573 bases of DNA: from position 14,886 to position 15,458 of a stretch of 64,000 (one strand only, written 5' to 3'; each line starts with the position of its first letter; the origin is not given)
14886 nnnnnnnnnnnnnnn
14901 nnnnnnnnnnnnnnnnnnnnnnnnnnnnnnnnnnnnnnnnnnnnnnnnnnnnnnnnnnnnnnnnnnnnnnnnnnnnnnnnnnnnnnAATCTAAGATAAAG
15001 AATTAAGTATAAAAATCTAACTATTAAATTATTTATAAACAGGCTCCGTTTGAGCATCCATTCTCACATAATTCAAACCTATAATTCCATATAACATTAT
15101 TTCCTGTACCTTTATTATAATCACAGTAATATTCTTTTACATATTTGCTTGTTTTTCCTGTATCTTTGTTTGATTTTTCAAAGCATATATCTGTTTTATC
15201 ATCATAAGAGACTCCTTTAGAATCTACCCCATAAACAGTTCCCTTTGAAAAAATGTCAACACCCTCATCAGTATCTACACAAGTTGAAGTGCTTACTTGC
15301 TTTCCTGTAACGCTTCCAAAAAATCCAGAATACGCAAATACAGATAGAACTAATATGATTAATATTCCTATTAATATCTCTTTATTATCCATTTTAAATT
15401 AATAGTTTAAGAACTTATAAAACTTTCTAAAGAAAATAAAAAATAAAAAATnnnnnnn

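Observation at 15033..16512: Tandem array of four small secreted Cys6 paralogs ending in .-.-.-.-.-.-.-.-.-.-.-stop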

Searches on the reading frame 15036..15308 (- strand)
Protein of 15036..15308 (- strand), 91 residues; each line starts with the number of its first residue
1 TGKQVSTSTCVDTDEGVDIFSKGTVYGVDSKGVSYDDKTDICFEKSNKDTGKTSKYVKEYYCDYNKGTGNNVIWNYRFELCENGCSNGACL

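Call 9: search_solved_structures(query=A2, max_evalue=10)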
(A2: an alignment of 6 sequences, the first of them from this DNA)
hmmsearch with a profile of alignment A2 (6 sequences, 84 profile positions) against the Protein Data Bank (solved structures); distinct sequences matched with E-value up to 10: 0.

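Call 15: search_protein_representatives(alignment_id=A2)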
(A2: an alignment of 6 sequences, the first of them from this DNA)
Query: 6 sequences, 84 profile positions. Proteins with E-value up to 0.001 (for the whole library): 4956; up to 1e-10: 1477; up to 1e-30: 109. The best 150 are listed.
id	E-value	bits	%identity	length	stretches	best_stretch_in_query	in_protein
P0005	1.5e-77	272.5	-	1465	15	8-83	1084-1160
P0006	1.1e-71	253.7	-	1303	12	5-84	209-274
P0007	3.3e-67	239.4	-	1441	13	10-84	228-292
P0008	2.4e-66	236.6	-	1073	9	8-83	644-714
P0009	3.7e-65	232.8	-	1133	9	7-83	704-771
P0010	1.9e-63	227.3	-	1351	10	6-84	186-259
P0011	6.6e-63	225.6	-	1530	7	8-84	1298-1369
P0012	4.5e-59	213.3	-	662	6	9-84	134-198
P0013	4.0e-54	197.4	-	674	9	8-83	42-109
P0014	1.6e-53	195.5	-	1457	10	9-84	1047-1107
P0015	2.3e-51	188.6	-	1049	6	9-84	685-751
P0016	1.5e-50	186.0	-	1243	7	7-84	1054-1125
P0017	1.9e-50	185.6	-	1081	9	10-84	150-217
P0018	1.2e-46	173.5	-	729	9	5-84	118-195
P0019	1.2e-46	173.4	-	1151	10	9-84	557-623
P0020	2.8e-46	172.3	-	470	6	7-84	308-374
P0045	2.3e-40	153.3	-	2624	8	6-84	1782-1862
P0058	1.1e-36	141.6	-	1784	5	7-84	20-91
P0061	1.4e-36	141.2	-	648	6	9-84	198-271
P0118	1.9e-30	121.5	-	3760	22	9-84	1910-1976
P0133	4.2e-29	117.3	-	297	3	9-84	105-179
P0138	7.2e-29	116.5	-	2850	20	8-84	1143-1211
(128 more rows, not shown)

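Call 18: search_protein_families(library=pfam, proteins=[P0005, P0008, P0011, P0012, P0020, P0045, P0058, P0133], max_evalue=0.01)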
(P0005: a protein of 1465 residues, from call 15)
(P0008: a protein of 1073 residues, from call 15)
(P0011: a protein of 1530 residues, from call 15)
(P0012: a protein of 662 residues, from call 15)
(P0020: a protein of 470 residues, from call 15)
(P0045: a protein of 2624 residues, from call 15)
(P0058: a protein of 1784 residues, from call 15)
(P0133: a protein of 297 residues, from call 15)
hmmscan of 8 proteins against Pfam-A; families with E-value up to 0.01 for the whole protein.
P0005 (1465 aa): 0 families

P0008 (1073 aa): 1 family
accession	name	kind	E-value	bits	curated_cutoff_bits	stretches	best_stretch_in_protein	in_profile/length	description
PF00413.30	Peptidase_M10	-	0.00033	21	24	1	281-308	108-135/159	Matrixin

P0011 (1530 aa): 1 family
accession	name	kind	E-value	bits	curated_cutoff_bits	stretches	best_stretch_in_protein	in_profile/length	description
PF05124.17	S_layer_C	-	2.3e-09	37.6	23.9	1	1424-1500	97-173/177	S-layer like family, outer domain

P0012 (662 aa): 1 family
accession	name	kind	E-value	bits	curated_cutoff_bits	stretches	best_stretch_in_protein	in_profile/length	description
PF10342.15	Kre9_KNH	-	7e-10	40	24.6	1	384-478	3-94/94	Kre9/KNH-like N-terminal Ig-like domain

P0020 (470 aa): 0 families

P0045 (2624 aa): 1 family
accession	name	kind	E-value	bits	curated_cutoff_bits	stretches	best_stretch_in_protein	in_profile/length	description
PF05124.17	S_layer_C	-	1.1e-21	77.7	23.9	3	2373-2459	92-176/177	S-layer like family, outer domain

P0058 (1784 aa): 3 families
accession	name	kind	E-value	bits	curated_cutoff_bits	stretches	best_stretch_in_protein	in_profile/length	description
PF11617.13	Cu-binding_MopE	-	8.2e-15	55.2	27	2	726-755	1-30/30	Putative metal-binding motif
PF13088.12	BNR_2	-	5.4e-06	26.4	31.4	0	136-195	195-252/277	BNR repeat-like domain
PF04616.20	Glyco_hydro_43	-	9.1e-05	22.4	32.2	1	198-342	7-172/288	Glycosyl hydrolases family 43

P0133 (297 aa): 0 families

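Call 35: list_cluster_members(proteins=[P0005, P0006, P0008, P0011, P0012, P0020, P0045, P0058, P0118, P0138])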
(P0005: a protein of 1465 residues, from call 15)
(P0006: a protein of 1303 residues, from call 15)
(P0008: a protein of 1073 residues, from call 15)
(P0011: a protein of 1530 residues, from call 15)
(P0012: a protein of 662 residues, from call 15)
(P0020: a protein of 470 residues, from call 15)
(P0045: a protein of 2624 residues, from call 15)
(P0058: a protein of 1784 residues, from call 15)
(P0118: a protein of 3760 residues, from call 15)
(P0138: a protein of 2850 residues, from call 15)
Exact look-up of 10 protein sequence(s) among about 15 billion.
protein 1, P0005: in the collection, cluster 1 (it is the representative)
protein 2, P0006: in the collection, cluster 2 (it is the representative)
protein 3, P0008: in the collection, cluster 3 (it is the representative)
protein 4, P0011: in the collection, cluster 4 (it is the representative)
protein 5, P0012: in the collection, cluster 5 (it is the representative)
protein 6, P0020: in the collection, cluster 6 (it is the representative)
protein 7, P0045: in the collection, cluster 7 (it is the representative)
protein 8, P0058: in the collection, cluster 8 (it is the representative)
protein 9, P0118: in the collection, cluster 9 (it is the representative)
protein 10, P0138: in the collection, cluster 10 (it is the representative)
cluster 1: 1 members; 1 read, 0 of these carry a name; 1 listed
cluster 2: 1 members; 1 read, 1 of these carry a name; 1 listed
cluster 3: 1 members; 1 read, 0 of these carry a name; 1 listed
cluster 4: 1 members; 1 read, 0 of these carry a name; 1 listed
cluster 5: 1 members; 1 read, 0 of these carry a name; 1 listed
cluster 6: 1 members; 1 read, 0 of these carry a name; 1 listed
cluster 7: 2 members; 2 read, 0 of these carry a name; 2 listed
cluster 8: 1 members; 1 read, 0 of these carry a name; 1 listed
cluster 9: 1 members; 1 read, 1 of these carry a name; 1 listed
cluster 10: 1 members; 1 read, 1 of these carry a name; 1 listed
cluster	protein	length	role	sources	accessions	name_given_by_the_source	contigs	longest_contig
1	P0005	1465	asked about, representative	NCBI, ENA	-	-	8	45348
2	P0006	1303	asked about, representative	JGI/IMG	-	hypothetical protein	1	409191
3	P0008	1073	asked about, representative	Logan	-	-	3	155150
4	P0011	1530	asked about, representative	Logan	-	-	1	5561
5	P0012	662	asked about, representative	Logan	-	-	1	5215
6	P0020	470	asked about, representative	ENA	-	-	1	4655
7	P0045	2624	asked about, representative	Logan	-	-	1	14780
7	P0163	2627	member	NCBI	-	-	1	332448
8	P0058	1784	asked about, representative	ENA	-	-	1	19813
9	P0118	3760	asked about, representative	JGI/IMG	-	hypothetical protein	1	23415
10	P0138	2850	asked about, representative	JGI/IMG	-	hypothetical protein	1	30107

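Call 37: find_homologous_proteins(query=P0020, max_evalue=1e-10)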
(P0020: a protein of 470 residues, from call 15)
Query P0020 (470 aa): 577 proteins with E <= 1e-10 among 8000 candidates; the best 120 are listed.
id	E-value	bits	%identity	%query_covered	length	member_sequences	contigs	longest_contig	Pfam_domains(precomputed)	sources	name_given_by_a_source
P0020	0.0e+0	1034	100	100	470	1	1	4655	-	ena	-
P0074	1.3e-77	280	35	92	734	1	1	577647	-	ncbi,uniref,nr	ncbi:Uncharacterised protein [Candidatus Bilamarchaeum dharawalense]|uniref:Uncharacterized protein 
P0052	2.4e-74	269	43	96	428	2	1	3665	-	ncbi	-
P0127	6.9e-71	258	35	91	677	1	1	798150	-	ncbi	ncbi:MAG: hypothetical protein ABH842_06245 [Candidatus Micrarchaeota archaeon]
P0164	2.0e-70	256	34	92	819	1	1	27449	-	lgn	-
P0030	2.4e-66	243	45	91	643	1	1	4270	-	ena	-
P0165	2.3e-64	236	33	77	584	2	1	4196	PF00050.27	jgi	jgi:hypothetical protein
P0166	3.0e-62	229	41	59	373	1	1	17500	-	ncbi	ncbi:MAG: hypothetical protein ABID61_00560 [Candidatus Micrarchaeota archaeon]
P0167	3.8e-62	229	33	91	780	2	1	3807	PF07648.21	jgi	-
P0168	2.2e-60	223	33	96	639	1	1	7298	-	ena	-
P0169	4.0e-60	222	33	95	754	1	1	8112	PF07648.21,PF00050.27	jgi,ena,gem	-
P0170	8.3e-60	221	40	59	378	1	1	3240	-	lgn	-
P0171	8.5e-60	221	44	77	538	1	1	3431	-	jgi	jgi:hypothetical protein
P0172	1.4e-57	214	38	54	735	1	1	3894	-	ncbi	-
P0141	2.6e-57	213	34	90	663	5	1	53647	-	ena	-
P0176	1.7e-53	200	37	92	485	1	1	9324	PF00050.27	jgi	jgi:hypothetical protein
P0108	5.9e-49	185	33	93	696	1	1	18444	PF00050.27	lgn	-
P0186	3.3e-46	176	34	91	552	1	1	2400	PF00050.27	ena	-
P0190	3.7e-44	170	34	93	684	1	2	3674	PF07648.21,PF00050.27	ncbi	-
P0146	6.3e-44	169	34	91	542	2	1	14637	PF07648.21,PF00050.27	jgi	-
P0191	8.1e-43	165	33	93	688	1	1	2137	PF07648.21,PF00050.27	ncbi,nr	ncbi:MAG TPA: hypothetical protein EYP90_13370, partial [Chromatiaceae bacterium]|nr:hypothetical pr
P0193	6.1e-42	162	34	86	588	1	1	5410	PF07648.21,PF00050.27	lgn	-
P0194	7.3e-42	162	36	92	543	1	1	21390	PF07648.21,PF00050.27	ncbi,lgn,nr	ncbi:MAG TPA: Kazal-type serine protease inhibitor family protein [Candidatus Bilamarchaeum sp.]|nr:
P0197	5.0e-41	159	34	94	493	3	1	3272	PF07648.21,PF00050.27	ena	-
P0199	6.3e-41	159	32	88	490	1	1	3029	PF00050.27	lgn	-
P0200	1.4e-40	158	31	89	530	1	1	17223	PF07648.21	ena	-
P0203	7.7e-40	155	34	92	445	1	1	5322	PF07648.21,PF00050.27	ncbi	ncbi:MAG: Kazal-type serine protease inhibitor family protein, partial [Candidatus Bilamarchaeaceae 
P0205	2.1e-39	154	32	90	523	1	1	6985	PF07648.21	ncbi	-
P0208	4.6e-39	153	40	46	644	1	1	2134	-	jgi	jgi:eight-cysteine-cluster-containing protein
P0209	8.5e-39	152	34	46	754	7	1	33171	PF10342.16,PF10633.16,PF01471.24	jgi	-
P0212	3.4e-38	150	29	91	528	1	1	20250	PF07648.21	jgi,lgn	jgi:hypothetical protein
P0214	1.8e-37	148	32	91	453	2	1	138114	-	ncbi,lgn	ncbi:MAG: Kazal-type serine protease inhibitor family protein [Candidatus Micrarchaeia archaeon]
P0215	5.4e-37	146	36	91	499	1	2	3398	PF07648.21,PF00050.27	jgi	jgi:hypothetical protein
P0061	2.9e-34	137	34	91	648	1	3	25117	PF02412.24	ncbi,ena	ncbi:MAG: thrombospondin type 3 repeat-containing protein [Nanoarchaeota archaeon]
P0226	4.6e-34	136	33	90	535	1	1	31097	-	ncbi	ncbi:MAG: Kazal-type serine protease inhibitor family protein [Candidatus Micrarchaeota archaeon]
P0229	1.5e-33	135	33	93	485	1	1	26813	PF00050.27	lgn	-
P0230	3.0e-33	134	31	93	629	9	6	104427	PF07648.21,PF00050.27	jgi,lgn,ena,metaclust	metaclust:\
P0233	6.2e-33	133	31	95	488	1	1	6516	PF07648.21,PF00050.27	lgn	-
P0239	3.4e-32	130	32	92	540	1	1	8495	PF00050.27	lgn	-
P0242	6.8e-32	129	32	91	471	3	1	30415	PF07648.21,PF00050.27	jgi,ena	-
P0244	8.5e-32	129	32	91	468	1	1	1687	PF07648.21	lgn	-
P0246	1.1e-31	128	32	90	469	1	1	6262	PF07648.21,PF00050.27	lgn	-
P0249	1.6e-31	128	36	63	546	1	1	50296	PF00050.27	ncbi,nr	ncbi:hypothetical protein KKB44_04795 [Candidatus Micrarchaeota archaeon]|nr:hypothetical protein [C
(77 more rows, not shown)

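Call 38: search_protein_families(library=pfam, proteins=[P0194, P0169, P0203, P0214, P0208, P0226, P0165, P0061], max_evalue=0.1)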
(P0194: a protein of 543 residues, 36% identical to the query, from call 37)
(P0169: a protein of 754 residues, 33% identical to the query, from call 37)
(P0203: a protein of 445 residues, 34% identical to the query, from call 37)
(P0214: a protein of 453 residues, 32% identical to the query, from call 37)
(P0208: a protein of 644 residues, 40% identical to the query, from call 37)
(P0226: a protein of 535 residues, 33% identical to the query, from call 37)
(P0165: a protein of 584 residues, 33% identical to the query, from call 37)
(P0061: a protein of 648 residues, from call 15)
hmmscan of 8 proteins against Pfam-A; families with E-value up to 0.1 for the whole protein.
P0194 (543 aa): 2 families
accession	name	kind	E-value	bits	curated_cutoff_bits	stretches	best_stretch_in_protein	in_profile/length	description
PF07648.20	Kazal_2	-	3.6e-06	27.4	22.8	1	31-68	3-48/48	Kazal-type serine protease inhibitor domain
PF00050.26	Kazal_1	-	1.9e-05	25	21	1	29-59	7-40/49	Kazal-type serine protease inhibitor domain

P0169 (754 aa): 4 families
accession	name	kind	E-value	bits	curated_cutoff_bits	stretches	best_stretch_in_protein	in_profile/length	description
PF00050.26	Kazal_1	-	2.1e-08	34.5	21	1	29-49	9-29/49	Kazal-type serine protease inhibitor domain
PF07648.20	Kazal_2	-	1e-07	32.4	22.8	1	27-56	4-34/48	Kazal-type serine protease inhibitor domain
PF21164.2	Dumpy_DPY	-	0.0064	16.9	27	0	329-343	8-22/24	Dumpy, DPY module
PF21287.3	Kazal_CFAI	-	0.071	13.9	27.7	1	28-50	6-28/46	Complement factor I, KAZAL domain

P0203 (445 aa): 3 families
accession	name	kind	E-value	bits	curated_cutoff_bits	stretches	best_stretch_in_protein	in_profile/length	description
PF07648.20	Kazal_2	-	2.2e-06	28.1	22.8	1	3-39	4-48/48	Kazal-type serine protease inhibitor domain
PF00050.26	Kazal_1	-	4.7e-06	26.9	21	1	4-39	8-49/49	Kazal-type serine protease inhibitor domain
PF01607.29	CBM_14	-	0.0087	16.6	22.1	1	221-250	5-33/53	Chitin binding Peritrophin-A domain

P0214 (453 aa): 2 families
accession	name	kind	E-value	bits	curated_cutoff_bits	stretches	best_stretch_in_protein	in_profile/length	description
PF07648.20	Kazal_2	-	4.3e-05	24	22.8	1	19-57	2-48/48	Kazal-type serine protease inhibitor domain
PF00050.26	Kazal_1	-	0.00019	21.8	21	1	22-43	8-29/49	Kazal-type serine protease inhibitor domain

P0208 (644 aa): 0 families

P0226 (535 aa): 2 families
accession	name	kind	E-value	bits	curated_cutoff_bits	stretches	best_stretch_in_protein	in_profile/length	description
PF07648.20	Kazal_2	-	4.6e-05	23.9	22.8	1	25-61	4-48/48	Kazal-type serine protease inhibitor domain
PF00050.26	Kazal_1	-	0.0029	18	21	1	27-61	9-49/49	Kazal-type serine protease inhibitor domain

P0165 (584 aa): 1 family
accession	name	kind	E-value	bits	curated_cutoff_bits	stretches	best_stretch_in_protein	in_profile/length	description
PF00050.26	Kazal_1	-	4.1e-06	27.2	21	1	6-26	9-29/49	Kazal-type serine protease inhibitor domain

P0061 (648 aa): 2 families
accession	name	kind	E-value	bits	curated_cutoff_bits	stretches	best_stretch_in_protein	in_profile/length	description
PF02412.23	TSP_3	-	7.2e-07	29.2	25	2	27-48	15-36/36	Thrombospondin type 3 repeat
PF18884.5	TSP3_bac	-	0.0019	18.5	25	1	77-96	1-20/22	Bacterial TSP3 repeat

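Call 39: search_protein_families(library=ncbifam, proteins=[P0194, P0169, P0203, P0214, P0208, P0226, P0165, P0061], max_evalue=0.1)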
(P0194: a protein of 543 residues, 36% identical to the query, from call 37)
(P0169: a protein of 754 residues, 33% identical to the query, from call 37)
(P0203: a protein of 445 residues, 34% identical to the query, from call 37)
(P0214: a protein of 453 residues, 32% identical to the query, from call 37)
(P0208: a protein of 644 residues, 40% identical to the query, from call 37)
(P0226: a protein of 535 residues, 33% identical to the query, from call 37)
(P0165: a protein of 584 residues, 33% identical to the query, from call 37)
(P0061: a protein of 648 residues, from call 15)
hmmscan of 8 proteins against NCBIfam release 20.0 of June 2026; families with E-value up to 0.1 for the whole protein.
P0194 (543 aa): 1 family
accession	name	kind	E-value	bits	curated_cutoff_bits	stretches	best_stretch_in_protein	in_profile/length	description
TIGR00805.1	oat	subfamily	0.00036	18.7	280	1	24-71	447-498/639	OAT family organic anion transporter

P0169 (754 aa): 1 family
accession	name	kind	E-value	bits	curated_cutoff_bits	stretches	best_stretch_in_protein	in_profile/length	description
TIGR00805.1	oat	subfamily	0.0096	14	280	1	22-52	452-483/639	OAT family organic anion transporter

P0203 (445 aa): 0 families

P0214 (453 aa): 0 families

P0208 (644 aa): 1 family
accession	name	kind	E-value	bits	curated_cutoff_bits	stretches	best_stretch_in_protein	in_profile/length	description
TIGR04289.1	heavy_Cys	domain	3.9e-14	53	50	1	115-162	2-47/52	eight-cysteine-cluster domain-containing protein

P0226 (535 aa): 0 families

P0165 (584 aa): 0 families

P0061 (648 aa): 3 families
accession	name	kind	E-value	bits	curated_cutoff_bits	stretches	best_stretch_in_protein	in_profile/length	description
NF047638.1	throspo3_MtsC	equivalog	2.3e-06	26.8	350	1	26-86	124-170/428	cell-cell cohesion MYXO-CTERM protein MtsC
NF045500.1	Omp28_seleno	equivalog_domain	0.012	14.9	200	1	25-55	272-302/377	Omp28-related selenoprotein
NF053691.1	BamM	equivalog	0.046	12.7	315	1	23-88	223-290/376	BamM family beta-barrel-assembly machinery protein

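Call 69: find_encoding_contigs(protein=P0209, flank=10000, max_places=2)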
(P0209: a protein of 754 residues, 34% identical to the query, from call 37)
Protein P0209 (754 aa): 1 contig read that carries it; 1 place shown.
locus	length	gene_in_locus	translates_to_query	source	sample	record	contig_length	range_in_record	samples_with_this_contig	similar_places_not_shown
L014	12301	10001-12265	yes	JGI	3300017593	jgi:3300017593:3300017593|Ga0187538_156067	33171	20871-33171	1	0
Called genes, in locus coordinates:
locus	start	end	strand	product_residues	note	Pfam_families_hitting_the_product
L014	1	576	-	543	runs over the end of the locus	PF04055:Radical_SAM, PF16199:Radical_SAM_C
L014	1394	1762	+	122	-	-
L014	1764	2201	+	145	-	PF02308:MgtC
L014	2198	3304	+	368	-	PF01490:Aa_trans, PF03222:Trp_Tyr_perm, PF13520:AA_permease_2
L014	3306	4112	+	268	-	PF00149:Metallophos, PF12850:Metallophos_2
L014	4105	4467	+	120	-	PF04430:DUF498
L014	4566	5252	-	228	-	PF12917:YfbR-like, PF13023:HD_3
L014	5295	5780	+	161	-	PF03449:GreA_GreB_N, PF01272:GreA_GreB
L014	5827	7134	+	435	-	PF13023:HD_3, PF01966:HD (faint), PF12917:YfbR-like (weak), PF13023:HD_3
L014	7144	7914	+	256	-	PF01904:DUF72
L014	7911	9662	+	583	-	PF14716:HHH_8, PF00633:HHH (faint), PF14520:HHH_5, PF14792:DNA_pol_B_palm (weak), PF14791:DNA_pol_B_thumb, PF02811:PHP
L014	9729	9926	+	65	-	PF25160:LdpA_Fe-S-bd (faint), PF00037:Fer4 (faint), PF13459:Fer4_15, PF13370:Fer4_13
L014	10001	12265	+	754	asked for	PF01471:PG_binding_1 (faint), PF10342:Kre9_KNH, PF10633:NPCBM_assoc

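Call 81: search_dna_similar(query=P0020, collection=phages, mode=protein, max_evalue=0.001, max_rows=10)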
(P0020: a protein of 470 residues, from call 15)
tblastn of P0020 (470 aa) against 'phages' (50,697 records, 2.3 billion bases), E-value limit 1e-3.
No match.

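Call 83: find_related_loci(query=P0020, collection=viral_contigs, flank=3000)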
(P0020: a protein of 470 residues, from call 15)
Query P0020 (470 aa) in viral_contigs; peptide patterns used: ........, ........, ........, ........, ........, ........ (x = any residue, [..] = any of these).
5 stretches matched a pattern, but none encodes a relative of the query by tblastn (E <= 1e-3).
